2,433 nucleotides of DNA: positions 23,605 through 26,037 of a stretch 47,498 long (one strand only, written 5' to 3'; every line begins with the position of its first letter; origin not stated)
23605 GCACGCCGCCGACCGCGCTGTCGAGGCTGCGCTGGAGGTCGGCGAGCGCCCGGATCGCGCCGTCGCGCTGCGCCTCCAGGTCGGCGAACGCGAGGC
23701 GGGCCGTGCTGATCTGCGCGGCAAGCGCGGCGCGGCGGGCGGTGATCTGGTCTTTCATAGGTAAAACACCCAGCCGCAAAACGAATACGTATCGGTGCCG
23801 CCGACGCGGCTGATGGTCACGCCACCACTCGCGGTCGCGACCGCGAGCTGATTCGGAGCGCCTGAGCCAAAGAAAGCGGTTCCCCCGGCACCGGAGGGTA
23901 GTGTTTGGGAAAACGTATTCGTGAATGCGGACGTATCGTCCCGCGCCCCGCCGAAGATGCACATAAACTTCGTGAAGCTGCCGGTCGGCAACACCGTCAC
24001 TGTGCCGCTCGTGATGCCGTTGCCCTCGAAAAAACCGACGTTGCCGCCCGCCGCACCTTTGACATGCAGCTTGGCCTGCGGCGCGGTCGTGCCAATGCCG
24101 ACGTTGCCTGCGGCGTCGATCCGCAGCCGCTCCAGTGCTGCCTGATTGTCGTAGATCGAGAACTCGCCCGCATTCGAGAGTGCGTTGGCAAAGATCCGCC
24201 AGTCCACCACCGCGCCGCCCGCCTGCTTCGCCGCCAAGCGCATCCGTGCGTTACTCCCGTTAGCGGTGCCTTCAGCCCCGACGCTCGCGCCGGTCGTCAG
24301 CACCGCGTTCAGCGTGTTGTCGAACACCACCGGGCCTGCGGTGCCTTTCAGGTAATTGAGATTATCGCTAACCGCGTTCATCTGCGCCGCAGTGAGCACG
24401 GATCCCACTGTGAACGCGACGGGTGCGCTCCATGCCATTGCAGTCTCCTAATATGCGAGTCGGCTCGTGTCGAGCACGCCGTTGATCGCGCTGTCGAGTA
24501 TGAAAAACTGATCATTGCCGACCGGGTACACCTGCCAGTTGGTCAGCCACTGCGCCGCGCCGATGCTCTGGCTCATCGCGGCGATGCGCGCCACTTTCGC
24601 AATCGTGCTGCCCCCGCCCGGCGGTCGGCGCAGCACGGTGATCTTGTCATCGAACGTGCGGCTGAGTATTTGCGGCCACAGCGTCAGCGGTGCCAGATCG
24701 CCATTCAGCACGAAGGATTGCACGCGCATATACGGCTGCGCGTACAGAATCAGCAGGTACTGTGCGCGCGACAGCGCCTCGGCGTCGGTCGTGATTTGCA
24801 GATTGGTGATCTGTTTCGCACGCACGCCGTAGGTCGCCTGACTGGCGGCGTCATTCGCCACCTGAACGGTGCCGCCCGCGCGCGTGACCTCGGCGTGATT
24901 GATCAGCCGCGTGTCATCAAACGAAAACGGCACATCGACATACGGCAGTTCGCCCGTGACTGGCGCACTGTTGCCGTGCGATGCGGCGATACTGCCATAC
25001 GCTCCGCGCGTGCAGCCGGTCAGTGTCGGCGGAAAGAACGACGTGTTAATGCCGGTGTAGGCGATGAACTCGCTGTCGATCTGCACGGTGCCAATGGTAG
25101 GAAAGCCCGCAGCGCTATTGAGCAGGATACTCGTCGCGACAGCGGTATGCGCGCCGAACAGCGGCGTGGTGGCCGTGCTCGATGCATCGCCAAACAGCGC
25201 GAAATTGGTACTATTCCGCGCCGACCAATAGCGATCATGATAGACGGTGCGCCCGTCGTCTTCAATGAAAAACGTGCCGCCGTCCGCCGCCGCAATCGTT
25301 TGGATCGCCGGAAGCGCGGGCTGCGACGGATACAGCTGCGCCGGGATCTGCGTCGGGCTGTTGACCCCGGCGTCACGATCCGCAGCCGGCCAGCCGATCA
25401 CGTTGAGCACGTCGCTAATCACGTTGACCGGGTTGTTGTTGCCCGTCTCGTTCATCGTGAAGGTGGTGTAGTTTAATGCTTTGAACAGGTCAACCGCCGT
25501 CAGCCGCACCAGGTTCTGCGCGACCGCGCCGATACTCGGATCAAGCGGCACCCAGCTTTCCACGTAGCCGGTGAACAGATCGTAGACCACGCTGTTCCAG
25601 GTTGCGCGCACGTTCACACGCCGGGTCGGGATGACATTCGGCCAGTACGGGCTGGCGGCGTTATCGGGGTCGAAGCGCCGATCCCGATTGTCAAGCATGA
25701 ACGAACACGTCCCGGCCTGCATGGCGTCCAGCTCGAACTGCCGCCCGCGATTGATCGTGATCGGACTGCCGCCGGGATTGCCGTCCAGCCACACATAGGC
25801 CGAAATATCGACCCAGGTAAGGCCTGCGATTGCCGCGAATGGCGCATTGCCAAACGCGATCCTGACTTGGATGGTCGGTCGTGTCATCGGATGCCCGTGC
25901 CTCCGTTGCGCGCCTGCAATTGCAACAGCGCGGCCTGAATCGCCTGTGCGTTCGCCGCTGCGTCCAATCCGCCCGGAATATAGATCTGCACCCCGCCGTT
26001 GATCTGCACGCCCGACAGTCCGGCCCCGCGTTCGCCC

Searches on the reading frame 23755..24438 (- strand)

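Call 74: search_protein_families(library=phrogs, proteins=[window:23755-24438:-], max_evalue=0.001)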
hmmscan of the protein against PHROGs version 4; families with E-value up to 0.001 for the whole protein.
window:23755-24438:- (227 aa): 3 families
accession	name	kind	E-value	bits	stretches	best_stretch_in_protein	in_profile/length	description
phrog_9942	-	tail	5.2e-08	32.4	1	57-173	660-790/1178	tail fiber protein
phrog_18345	-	tail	1.9e-07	30.8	1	55-135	383-466/956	tail fiber protein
phrog_5906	-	unknown function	0.00094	20.2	0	88-155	22-88/197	-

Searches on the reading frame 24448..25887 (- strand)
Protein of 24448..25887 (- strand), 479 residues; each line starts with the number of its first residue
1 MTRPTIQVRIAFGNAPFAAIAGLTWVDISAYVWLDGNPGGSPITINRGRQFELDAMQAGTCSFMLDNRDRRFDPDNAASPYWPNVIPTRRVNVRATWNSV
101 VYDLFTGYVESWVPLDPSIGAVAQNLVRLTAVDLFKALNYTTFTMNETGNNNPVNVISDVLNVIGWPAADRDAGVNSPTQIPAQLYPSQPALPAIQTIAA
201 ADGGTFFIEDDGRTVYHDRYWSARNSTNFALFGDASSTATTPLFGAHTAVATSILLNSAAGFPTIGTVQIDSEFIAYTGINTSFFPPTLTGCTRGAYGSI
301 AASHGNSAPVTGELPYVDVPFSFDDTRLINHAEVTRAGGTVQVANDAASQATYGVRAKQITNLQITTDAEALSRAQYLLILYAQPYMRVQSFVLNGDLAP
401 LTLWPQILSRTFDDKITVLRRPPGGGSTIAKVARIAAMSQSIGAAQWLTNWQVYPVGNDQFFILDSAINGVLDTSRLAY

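Call 74: search_protein_families(library=phrogs, proteins=[window:24448-25887:-], max_evalue=0.001)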
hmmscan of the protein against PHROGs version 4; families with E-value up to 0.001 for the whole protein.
window:24448-25887:- (479 aa): 4 families
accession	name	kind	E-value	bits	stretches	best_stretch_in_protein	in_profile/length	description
phrog_5313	-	unknown function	4.1e-32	112.3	2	319-467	808-959/1052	-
phrog_11439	-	tail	3.6e-05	23.2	1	224-335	197-298/775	tail fiber protein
phrog_13879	-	unknown function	0.00027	20.3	1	54-209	218-369/571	-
phrog_358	-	unknown function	0.00077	17.8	1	205-312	1655-1763/2056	-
